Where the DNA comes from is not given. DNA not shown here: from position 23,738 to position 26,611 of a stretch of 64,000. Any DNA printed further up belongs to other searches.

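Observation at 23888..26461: Orphan 857-aa protein with a degenerate Mre11/SbcD-like metallophosphoesterase core and ~500 aa of unrecognisable N-terminal sequence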

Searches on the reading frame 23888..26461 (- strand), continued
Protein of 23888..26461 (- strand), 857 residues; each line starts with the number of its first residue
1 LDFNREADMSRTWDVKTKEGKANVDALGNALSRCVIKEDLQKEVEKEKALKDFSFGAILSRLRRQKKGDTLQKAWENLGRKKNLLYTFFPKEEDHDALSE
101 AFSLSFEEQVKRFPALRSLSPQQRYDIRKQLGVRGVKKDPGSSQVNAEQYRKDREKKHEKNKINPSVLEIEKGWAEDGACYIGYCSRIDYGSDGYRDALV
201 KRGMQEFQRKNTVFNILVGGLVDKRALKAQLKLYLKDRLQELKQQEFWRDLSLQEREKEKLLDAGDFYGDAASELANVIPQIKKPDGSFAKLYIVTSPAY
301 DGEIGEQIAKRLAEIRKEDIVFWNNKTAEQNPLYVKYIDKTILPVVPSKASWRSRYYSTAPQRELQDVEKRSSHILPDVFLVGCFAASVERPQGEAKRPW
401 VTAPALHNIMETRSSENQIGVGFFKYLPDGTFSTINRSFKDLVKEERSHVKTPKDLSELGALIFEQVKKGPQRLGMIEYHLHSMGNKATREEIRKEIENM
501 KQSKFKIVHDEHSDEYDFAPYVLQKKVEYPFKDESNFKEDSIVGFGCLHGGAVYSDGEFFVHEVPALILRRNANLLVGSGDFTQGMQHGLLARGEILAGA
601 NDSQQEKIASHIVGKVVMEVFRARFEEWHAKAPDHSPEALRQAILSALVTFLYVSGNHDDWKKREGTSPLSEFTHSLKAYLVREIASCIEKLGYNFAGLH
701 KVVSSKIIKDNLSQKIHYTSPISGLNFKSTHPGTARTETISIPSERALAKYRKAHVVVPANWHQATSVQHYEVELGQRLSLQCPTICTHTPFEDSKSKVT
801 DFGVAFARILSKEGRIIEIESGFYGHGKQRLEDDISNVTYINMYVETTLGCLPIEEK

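Call 53: find_related_loci(query=A3, collection=viral_contigs, flank=8000)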
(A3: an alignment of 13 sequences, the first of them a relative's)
Query A3 (690 aa) in viral_contigs; peptide patterns used: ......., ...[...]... (x = any residue, [..] = any of these).
177 stretches matched a pattern, but none encodes a relative of the query by tblastn (E <= 1e-3).

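Call 55: fold_search(model_id=the predicted structure, library=viral)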
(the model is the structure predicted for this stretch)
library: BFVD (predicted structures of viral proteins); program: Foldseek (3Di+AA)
matches with E <= 10: 439; with E <= 0.001: 44
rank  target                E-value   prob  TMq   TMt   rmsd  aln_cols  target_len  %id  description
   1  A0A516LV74            2.6e-10  1.00  0.19  0.43  21.4       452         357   12  (no name in the UniProt tables at hand)
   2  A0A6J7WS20            2.2e-09  1.00  0.33  0.52  11.4       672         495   10  Uncharacterized protein [uncultured Caudovirales phage]
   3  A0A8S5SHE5            8.4e-09  1.00  0.21  0.41  26.7       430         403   13  DNA polymerase II small subunit [Siphoviridae sp. ctBCr48]
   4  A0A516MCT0            2.3e-08  1.00  0.22  0.43  22.1       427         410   11  (no name in the UniProt tables at hand)
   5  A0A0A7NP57            2.3e-08  1.00  0.21  0.33  29.8       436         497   15  Calcineurin-like phosphoesterase domain-containing protein [Lactobacillus phage LfeInf]
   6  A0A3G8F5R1            2.5e-08  1.00  0.20  0.62   9.1       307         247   13  (no name in the UniProt tables at hand)
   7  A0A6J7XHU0            3.0e-08  1.00  0.19  0.41  16.1       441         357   13  Calcineurin-like phosphoesterase domain, ApaH type [uncultured Caudovirales phage]
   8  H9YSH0                3.3e-08  1.00  0.22  0.57   7.5       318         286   12  (no name in the UniProt tables at hand)
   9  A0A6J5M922            8.0e-08  1.00  0.20  0.49   9.6       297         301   15  Calcineurin-like phosphoesterase domain, lpxH type [uncultured Caudovirales phage]
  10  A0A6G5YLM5            9.5e-08  1.00  0.22  0.40   6.7       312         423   14  (no name in the UniProt tables at hand)
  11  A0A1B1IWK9            1.8e-07  1.00  0.22  0.58  11.3       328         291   12  (no name in the UniProt tables at hand)
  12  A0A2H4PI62            2.2e-07  1.00  0.18  0.50  10.5       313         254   14  Metallophosphoesterase [Streptomyces phage WRightOn]
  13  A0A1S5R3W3            2.2e-07  1.00  0.26  0.39  14.0       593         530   10  Uncharacterized protein [Pseudomonas phage pf16]
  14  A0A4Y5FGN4            2.3e-07  1.00  0.21  0.38  27.8       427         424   10  DNA polymerase [Lactobacillus phage 3-521]
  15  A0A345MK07            4.0e-07  1.00  0.21  0.38  23.8       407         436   13  Putative metallophosphatase [Bacillus phage BSP38]
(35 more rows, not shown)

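Call 66: find_encoding_contigs(protein=P0003, flank=8000, max_places=2)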
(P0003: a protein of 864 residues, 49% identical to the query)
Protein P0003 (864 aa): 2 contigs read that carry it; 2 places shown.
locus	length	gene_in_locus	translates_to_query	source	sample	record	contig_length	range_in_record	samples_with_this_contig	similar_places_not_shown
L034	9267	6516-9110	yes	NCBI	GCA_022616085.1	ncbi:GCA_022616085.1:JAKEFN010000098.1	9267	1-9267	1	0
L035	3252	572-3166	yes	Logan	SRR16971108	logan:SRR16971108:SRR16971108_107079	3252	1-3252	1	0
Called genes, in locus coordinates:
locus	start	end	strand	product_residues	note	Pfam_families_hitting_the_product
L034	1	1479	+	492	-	PF25881:HH_YBHG (faint), PF25954:Beta-barrel_RND_2 (faint), PF25975:CzcB_C (weak)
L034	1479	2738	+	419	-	PF12704:MacB_PCD, PF02687:FtsX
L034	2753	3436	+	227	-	PF00005:ABC_tran, PF02463:SMC_N (weak), PF13304:AAA_21 (faint)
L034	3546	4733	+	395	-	-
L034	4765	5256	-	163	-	PF14588:YjgF_endoribonc, PF01042:Ribonuc_L-PSP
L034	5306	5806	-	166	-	-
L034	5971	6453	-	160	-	PF09424:YqeY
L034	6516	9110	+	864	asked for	-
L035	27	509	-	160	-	PF09424:YqeY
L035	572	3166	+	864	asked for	-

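Call 67: find_encoding_contigs(protein=P0002, flank=8000, max_places=2)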
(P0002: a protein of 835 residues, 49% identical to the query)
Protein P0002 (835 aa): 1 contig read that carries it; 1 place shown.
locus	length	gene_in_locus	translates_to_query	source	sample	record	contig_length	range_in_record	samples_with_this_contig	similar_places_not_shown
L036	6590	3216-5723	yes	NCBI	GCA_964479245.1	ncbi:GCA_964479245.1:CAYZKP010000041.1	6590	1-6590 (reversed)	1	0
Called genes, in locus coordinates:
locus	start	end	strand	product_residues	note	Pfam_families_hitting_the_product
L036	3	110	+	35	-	?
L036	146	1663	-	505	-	PF00171:Aldedh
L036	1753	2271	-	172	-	PF02245:Pur_DNA_glyco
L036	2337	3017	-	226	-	PF01509:TruB_N, PF16198:TruB_C_2 (weak)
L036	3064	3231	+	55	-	-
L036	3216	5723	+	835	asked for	-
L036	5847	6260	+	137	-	-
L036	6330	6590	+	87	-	?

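Call 68: find_related_loci(query=A3, collection=metagenome_contigs, flank=7000)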
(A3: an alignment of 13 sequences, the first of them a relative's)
Query A3 (690 aa) in metagenome_contigs; peptide patterns used: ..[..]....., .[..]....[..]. (x = any residue, [..] = any of these).
184 stretches matched a pattern; 42 encode a relative of the query (tblastn E <= 1e-3); 42 distinct loci.
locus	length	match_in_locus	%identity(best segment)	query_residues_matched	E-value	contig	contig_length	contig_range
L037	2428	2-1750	100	108-690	0e+0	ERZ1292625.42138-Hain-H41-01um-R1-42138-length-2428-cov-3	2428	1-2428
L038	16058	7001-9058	82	3-689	0e+0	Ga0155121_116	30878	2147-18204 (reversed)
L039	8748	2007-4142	58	1-685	0e+0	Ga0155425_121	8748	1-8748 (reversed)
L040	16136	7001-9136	58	1-685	0e+0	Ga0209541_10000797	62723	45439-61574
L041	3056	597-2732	58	1-685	0e+0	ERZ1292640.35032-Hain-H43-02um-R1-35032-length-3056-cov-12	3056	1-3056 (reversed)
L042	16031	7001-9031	60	1-685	0e+0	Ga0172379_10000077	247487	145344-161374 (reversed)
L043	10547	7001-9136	56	1-685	0e+0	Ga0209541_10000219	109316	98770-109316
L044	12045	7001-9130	57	1-684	0e+0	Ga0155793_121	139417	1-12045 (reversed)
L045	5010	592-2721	57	1-684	0e+0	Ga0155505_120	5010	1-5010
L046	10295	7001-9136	56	1-685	0e+0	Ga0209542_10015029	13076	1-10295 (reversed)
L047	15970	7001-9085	57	3-688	0e+0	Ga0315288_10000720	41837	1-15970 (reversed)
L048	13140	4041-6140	55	1-685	0e+0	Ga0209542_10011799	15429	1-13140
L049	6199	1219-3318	55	1-685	0e+0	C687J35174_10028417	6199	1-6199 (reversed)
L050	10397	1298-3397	55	1-685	0e+0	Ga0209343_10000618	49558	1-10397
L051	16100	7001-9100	55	1-685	0e+0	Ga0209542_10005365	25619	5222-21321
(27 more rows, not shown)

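Call 88: find_encoding_contigs(protein=P0165, flank=6000, max_places=3)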
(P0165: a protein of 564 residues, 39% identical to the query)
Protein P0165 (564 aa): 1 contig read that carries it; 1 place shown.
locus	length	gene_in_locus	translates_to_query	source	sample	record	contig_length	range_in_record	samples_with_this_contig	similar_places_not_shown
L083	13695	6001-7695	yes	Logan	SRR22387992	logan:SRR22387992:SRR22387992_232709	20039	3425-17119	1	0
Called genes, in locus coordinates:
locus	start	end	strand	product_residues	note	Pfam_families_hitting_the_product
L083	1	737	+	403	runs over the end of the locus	PF00108:Thiolase_N, PF02803:Thiolase_C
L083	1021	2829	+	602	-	PF08439:Peptidase_M3_N, PF01432:Peptidase_M3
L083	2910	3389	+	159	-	PF23951:DUF7282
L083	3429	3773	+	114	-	-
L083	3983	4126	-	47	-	-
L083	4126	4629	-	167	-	-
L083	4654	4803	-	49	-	-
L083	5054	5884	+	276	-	PF01063:Aminotran_4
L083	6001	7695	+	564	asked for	-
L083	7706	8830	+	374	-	PF00149:Metallophos (faint)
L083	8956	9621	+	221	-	PF01135:PCMT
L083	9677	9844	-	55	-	-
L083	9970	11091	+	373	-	PF02618:YceG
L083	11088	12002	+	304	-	PF00089:Trypsin, PF13365:Trypsin_2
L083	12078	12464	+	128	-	PF00072:Response_reg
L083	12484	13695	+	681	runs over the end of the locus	PF18884:TSP3_bac (faint), PF19077:Big_13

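Call 94: find_homologous_proteins(query=L083:7706-8830:+, max_evalue=0.001)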
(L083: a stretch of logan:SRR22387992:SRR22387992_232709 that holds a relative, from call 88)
Query L083:7706-8830:+ (374 aa): 2 proteins with E <= 0.001 among 2041 candidates.
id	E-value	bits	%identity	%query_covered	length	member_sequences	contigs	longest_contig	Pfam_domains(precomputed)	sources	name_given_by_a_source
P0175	4.4e-252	853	100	100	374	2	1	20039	PF00149.34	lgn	-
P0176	3.5e-155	534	62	99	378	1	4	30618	-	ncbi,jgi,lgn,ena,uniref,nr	ncbi:MAG: hypothetical protein COU46_01930 [Candidatus Niyogibacteria bacterium CG10_big_fil_rev_8_2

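Call 95: find_encoding_contigs(protein=P0176, flank=7000, max_places=2)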
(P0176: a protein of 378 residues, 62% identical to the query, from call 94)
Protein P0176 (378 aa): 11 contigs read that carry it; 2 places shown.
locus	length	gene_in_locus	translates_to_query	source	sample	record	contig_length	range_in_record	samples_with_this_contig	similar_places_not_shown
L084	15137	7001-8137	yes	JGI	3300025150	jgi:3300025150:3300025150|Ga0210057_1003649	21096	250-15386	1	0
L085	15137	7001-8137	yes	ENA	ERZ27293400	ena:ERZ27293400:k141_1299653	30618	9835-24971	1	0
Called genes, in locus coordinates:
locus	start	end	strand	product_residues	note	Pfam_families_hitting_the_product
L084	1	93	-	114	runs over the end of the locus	?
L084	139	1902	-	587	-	PF07973:tRNA_SAD, PF00587:tRNA-synt_2b, PF03129:HGTP_anticodon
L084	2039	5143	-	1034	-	PF02811:PHP, PF07733:DNA_pol3_alpha, PF17657:DNA_pol3_finger, PF14579:HHH_6, PF01336:tRNA_anti-codon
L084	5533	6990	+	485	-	-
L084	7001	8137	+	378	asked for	-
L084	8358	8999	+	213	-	PF01135:PCMT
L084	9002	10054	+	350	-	PF02618:YceG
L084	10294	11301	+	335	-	PF03054:tRNA_Me_trans, PF20259:tRNA_Me_trans_M, PF20258:tRNA_Me_trans_C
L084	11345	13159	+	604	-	PF01411:tRNA-synt_2c, PF07973:tRNA_SAD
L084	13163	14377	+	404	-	-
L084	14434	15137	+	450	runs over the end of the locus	-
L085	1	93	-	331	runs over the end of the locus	PF01471:PG_binding_1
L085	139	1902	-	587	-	PF07973:tRNA_SAD, PF00587:tRNA-synt_2b, PF03129:HGTP_anticodon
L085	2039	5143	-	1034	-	PF02811:PHP, PF07733:DNA_pol3_alpha, PF17657:DNA_pol3_finger, PF14579:HHH_6, PF01336:tRNA_anti-codon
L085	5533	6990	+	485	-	-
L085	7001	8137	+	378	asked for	-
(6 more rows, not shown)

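Call 97: search_protein_families(library=pfam, proteins=[P0175, P0176, L084:5533-6990:+, P0165], max_evalue=1)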
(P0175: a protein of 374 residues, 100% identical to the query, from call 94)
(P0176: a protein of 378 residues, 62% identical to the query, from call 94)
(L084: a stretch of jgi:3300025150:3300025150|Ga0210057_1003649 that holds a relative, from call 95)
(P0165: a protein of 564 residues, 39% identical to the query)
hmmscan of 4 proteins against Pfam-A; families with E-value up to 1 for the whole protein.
P0175 (374 aa): 2 families
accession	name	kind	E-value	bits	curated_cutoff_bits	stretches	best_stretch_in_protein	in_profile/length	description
PF00149.33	Metallophos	-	1.6e-05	25.9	21.5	1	88-197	3-93/191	Calcineurin-like phosphoesterase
PF08279.18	HTH_11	-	0.0012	19.2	25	1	17-61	8-54/55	HTH domain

P0176 (378 aa): 3 families
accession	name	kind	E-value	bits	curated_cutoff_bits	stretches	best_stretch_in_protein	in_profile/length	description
PF00149.33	Metallophos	-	0.00065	20.6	21.5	1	88-204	2-83/191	Calcineurin-like phosphoesterase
PF02777.23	Sod_Fe_C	-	0.1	13.1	20.9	1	29-94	5-69/102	Iron/manganese superoxide dismutases, C-terminal domain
PF25787.1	HTH_SB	-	0.11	12.7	43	1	1-45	1-44/53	Sleeping Beauty transposase HTH domain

L084:5533-6990:+ (485 aa): 4 families
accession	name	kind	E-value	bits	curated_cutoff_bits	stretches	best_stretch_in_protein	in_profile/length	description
PF02796.21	HTH_7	-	0.0043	17.6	23.8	1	90-116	17-43/45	Helix-turn-helix domain of resolvase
PF21476.4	PF0610-like_N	-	0.0071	17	33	1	81-114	1-34/50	PF0610-like, N-terminal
PF18208.6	NES_C_h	-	0.047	14.4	26.6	1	219-287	14-77/109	Nicking enzyme C-terminal middle helical domain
PF22919.1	ATP-synt_VA_C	-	0.19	12.2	24.7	1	222-267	6-49/101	C-terminal domain of V and A type ATP synthase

P0165 (564 aa): 4 families
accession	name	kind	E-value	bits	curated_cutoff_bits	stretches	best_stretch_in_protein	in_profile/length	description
PF05043.19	Mga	-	0.025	15.6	21.1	1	166-204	20-59/87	Mga helix-turn-helix domain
PF21476.4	PF0610-like_N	-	0.08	13.6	33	1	166-201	5-40/50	PF0610-like, N-terminal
PF01022.26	HTH_5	-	0.1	12.9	22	1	166-189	6-29/47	Bacterial regulatory protein, arsR family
PF16213.11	DCB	-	0.53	10.5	25.6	1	95-208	8-112/177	Mon2/Sec7/BIG1-like, dimerisation and cyclophilin-binding domain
